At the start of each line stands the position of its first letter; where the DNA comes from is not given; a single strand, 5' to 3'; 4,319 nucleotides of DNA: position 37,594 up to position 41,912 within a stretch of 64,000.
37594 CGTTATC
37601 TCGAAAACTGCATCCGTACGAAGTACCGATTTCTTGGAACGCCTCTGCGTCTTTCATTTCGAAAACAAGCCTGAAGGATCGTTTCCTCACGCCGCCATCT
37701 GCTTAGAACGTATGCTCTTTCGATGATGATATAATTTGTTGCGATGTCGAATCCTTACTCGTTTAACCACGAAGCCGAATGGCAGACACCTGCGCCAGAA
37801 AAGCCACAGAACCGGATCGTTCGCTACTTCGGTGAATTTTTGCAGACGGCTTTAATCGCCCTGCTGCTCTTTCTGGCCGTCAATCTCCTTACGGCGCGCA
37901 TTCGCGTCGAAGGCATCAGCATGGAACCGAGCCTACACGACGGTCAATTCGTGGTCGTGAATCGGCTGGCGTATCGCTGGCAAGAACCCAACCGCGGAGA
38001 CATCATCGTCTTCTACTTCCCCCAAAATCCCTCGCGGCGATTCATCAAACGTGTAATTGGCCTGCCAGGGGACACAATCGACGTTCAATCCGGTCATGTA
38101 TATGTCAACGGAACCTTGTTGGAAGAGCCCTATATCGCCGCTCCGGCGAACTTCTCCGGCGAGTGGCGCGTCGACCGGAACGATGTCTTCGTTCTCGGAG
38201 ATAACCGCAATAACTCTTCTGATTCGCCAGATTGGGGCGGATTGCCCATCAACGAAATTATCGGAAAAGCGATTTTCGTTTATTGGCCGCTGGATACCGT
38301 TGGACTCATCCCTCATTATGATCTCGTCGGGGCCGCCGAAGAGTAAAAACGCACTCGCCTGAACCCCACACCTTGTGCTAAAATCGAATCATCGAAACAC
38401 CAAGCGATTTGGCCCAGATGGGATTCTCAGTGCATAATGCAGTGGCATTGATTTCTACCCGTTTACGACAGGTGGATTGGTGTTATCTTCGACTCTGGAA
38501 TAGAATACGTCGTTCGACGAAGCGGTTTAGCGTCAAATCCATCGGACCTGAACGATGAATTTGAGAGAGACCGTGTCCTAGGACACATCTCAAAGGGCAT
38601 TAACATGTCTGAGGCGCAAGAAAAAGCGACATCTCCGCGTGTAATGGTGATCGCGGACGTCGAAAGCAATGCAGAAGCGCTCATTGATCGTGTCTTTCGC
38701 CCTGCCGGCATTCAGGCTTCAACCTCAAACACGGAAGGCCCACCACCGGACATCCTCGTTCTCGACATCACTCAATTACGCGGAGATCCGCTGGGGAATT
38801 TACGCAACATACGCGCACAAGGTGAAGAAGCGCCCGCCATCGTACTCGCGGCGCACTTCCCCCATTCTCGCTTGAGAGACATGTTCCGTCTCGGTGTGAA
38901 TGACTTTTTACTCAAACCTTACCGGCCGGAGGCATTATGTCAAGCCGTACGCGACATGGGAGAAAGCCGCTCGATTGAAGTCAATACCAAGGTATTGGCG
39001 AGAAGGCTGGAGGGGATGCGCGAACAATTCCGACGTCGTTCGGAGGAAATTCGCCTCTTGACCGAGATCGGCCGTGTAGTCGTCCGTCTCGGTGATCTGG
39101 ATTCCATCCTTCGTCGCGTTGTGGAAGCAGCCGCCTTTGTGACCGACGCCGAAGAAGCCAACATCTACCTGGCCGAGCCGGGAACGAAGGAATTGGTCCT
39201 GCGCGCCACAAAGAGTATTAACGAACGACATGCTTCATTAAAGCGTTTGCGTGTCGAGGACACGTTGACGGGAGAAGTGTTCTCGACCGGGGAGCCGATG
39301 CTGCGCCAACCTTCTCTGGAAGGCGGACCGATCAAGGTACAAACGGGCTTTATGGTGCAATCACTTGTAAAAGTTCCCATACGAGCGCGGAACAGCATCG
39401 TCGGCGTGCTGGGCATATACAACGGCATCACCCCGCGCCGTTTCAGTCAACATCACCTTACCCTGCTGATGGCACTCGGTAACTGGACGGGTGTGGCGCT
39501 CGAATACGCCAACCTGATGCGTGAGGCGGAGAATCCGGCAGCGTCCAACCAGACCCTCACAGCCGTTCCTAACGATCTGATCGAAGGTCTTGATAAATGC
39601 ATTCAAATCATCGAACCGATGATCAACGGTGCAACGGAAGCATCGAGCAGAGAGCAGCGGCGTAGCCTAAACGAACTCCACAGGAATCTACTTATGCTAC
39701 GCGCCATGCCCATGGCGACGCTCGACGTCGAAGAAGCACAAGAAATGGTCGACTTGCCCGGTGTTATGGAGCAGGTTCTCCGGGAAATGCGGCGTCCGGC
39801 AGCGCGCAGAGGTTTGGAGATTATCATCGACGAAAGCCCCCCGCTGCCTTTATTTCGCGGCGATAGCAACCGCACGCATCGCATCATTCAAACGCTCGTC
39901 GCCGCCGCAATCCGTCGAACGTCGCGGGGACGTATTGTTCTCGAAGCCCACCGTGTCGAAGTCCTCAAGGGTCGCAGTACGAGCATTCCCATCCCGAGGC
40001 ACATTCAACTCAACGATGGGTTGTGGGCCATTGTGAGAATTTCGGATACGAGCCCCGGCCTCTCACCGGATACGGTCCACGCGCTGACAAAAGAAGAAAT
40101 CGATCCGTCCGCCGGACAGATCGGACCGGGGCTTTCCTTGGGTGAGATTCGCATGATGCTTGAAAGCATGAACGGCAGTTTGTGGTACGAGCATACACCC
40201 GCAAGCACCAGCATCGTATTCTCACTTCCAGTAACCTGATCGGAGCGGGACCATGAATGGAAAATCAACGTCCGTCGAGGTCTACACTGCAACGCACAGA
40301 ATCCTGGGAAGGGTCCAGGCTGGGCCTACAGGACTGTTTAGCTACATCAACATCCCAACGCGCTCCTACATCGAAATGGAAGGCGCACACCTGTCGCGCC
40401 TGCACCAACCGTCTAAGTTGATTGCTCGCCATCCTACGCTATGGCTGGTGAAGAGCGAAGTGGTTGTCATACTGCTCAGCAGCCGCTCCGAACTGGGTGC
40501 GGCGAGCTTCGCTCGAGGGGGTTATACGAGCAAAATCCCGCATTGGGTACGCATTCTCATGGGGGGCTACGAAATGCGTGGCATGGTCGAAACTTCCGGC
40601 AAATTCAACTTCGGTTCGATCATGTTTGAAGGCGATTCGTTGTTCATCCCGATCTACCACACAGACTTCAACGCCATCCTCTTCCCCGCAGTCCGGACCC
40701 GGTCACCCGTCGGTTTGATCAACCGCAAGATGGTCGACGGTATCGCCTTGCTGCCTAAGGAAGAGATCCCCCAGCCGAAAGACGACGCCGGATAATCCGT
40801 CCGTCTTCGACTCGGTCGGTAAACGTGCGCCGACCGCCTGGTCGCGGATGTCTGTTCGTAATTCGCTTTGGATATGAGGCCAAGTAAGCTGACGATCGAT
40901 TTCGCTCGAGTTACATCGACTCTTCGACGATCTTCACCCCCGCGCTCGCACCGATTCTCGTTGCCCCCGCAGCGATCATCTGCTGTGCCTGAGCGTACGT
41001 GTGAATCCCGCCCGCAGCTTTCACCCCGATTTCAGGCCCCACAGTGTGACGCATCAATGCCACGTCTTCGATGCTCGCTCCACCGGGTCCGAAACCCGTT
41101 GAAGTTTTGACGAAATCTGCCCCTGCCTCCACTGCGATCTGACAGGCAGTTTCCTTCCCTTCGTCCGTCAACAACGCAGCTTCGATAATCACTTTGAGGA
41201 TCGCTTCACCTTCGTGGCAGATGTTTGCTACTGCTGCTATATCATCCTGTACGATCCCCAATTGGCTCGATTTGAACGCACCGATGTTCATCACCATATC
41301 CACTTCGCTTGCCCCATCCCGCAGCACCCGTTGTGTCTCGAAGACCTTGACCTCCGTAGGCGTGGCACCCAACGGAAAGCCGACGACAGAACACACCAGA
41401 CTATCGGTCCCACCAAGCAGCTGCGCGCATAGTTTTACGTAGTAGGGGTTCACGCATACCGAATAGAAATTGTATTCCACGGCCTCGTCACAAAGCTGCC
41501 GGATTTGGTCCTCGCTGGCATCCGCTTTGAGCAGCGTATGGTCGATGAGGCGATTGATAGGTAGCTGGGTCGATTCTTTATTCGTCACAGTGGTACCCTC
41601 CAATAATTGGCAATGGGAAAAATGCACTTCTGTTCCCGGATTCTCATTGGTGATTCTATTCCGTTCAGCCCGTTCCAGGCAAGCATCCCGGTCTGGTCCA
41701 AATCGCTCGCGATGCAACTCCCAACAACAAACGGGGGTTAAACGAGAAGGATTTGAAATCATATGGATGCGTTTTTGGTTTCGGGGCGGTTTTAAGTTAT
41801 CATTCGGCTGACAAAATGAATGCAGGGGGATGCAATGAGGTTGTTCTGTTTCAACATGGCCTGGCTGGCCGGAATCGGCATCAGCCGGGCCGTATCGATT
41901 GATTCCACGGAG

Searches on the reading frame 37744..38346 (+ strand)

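Call 10: search_protein_families(library=pfam, proteins=[window:37744-38346:+], max_evalue=0.001)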
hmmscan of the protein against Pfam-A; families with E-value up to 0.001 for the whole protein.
window:37744-38346:+ (200 aa): 2 families
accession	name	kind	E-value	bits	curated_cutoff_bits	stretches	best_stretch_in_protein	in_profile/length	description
PF10502.14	Peptidase_S26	-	5.8e-45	153.7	22.9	1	33-181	5-168/168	Signal peptidase, peptidase S26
PF00717.28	Peptidase_S24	-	4.9e-06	26.7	23.3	1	53-116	38-93/116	Peptidase S24-like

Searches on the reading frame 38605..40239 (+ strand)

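Call 10: search_protein_families(library=pfam, proteins=[window:38605-40239:+], max_evalue=0.001)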
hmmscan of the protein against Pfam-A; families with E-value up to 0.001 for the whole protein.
window:38605-40239:+ (544 aa): 5 families
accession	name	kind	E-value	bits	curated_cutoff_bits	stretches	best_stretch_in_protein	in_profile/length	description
PF01590.32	GAF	-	3.6e-12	47.4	22.4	1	164-299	1-133/133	GAF domain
PF13492.12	GAF_3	-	2.6e-11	44.5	27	1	164-300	1-128/129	GAF domain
PF13185.12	GAF_2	-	1.1e-10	42.3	28.6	1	164-300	3-136/136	GAF domain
PF02518.31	HATPase_c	-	3.1e-07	31.3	26.4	1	419-543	1-109/111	Histidine kinase-, DNA gyrase B-, and HSP90-like ATPase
PF00072.30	Response_reg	-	1.5e-06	28.8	30.2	1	44-116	39-111/111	Response regulator receiver domain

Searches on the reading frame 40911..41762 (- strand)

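Call 10: search_protein_families(library=pfam, proteins=[window:40911-41762:-], max_evalue=0.001)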
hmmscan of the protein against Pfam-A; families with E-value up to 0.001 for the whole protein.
window:40911-41762:- (283 aa): 1 family
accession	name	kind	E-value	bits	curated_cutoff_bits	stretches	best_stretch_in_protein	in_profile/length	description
PF01791.15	DeoC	-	5e-16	59.5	23.8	1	73-278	6-226/229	DeoC/LacD family aldolase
